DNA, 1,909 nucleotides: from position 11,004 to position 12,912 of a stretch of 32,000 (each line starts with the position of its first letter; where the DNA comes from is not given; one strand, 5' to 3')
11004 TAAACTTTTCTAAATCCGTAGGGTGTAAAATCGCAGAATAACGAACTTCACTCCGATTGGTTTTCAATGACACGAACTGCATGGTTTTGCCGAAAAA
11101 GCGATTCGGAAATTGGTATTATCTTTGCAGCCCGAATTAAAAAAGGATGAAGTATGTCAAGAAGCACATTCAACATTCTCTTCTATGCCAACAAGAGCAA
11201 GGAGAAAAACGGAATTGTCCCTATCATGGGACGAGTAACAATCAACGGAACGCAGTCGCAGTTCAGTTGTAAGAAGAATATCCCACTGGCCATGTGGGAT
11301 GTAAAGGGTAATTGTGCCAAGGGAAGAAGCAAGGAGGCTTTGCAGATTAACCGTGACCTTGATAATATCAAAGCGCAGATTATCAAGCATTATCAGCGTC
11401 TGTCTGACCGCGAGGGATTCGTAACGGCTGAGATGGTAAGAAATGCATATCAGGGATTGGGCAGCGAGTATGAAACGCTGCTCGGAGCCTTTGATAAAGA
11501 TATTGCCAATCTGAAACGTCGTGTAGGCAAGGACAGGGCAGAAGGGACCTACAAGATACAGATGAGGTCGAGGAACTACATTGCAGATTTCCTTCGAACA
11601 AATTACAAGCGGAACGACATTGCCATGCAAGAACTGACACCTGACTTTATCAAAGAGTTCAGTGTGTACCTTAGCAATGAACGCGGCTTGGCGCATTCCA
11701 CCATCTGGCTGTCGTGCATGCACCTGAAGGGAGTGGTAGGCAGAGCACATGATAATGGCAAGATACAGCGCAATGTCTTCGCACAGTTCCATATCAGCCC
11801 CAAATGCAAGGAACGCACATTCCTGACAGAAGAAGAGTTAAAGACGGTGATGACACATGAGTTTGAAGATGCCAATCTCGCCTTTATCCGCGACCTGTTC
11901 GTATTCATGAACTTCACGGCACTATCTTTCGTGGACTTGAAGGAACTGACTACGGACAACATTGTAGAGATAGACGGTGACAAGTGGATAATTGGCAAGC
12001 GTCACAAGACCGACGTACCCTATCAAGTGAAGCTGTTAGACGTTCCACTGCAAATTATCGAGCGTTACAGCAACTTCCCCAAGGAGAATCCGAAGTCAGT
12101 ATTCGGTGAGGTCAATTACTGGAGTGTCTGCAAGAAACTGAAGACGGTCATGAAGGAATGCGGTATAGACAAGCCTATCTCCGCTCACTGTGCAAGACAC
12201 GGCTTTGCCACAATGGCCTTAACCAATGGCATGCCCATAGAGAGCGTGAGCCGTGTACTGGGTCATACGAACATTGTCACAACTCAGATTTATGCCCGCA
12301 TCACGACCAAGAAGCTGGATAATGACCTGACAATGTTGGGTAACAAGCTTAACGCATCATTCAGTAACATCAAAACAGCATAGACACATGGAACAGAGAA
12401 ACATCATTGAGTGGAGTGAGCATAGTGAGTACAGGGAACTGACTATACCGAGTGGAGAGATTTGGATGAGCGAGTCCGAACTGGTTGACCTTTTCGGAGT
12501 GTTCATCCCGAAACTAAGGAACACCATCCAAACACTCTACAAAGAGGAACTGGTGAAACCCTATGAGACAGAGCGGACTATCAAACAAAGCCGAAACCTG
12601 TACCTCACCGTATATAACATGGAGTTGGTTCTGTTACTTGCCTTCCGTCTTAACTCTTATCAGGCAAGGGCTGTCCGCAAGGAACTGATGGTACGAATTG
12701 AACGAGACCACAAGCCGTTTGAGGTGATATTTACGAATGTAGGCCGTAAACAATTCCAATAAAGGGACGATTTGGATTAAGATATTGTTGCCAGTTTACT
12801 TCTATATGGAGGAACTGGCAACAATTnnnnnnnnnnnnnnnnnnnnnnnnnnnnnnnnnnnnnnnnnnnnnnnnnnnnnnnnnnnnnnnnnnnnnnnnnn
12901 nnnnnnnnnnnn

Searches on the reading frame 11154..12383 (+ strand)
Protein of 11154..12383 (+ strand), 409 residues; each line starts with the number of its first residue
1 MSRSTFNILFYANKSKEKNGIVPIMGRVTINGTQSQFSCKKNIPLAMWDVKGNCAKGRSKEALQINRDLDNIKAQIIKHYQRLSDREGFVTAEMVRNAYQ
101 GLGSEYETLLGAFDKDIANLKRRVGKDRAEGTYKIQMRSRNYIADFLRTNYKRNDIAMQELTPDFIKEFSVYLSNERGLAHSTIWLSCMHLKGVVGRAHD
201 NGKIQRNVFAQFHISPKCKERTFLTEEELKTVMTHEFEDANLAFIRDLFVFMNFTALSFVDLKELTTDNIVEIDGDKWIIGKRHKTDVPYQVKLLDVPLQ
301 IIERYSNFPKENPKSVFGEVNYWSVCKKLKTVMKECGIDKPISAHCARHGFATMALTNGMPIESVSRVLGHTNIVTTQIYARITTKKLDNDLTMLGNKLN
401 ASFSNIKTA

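Call 3: search_protein_families(library=pfam, proteins=[window:11154-12383:+], max_evalue=0.01)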
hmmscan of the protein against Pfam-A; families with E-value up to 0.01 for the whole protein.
window:11154-12383:+ (409 aa): 3 families
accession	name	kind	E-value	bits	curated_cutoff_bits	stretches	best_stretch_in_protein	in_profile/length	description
PF00589.27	Phage_integrase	-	6.1e-16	59.1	27.1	1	223-385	2-170/172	Phage integrase family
PF17293.8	Arm-DNA-bind_5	-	1.3e-13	51.7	22.6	1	11-95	2-86/87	Arm DNA-binding domain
PF13102.12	Phage_int_SAM_5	-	1e-12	48.7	22.3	1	109-213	2-97/98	Phage integrase SAM-like domain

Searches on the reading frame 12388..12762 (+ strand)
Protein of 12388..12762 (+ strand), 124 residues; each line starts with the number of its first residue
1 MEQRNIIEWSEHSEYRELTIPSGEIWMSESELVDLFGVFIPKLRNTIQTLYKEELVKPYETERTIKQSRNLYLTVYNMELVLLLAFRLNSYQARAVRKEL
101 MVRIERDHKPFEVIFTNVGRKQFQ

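Call 3: search_protein_families(library=pfam, proteins=[window:12388-12762:+], max_evalue=0.01)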
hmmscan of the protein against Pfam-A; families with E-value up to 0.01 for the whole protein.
window:12388-12762:+ (124 aa): 0 families

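Call 5: search_protein_families(library=ncbifam, proteins=[window:12388-12762:+], max_evalue=0.01)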
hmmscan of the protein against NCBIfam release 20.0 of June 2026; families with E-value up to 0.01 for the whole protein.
window:12388-12762:+ (124 aa): 1 family
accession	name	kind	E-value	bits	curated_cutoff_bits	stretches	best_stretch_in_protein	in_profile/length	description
NF003011.0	PRK03837.1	subfamily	0.0075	15.9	260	1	19-64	30-75/241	transcriptional regulator NanR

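Call 39: search_protein_families(library=phrogs, proteins=[window:12388-12762:+], max_evalue=0.001)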
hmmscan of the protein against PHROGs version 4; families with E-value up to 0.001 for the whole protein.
window:12388-12762:+ (124 aa): 0 families
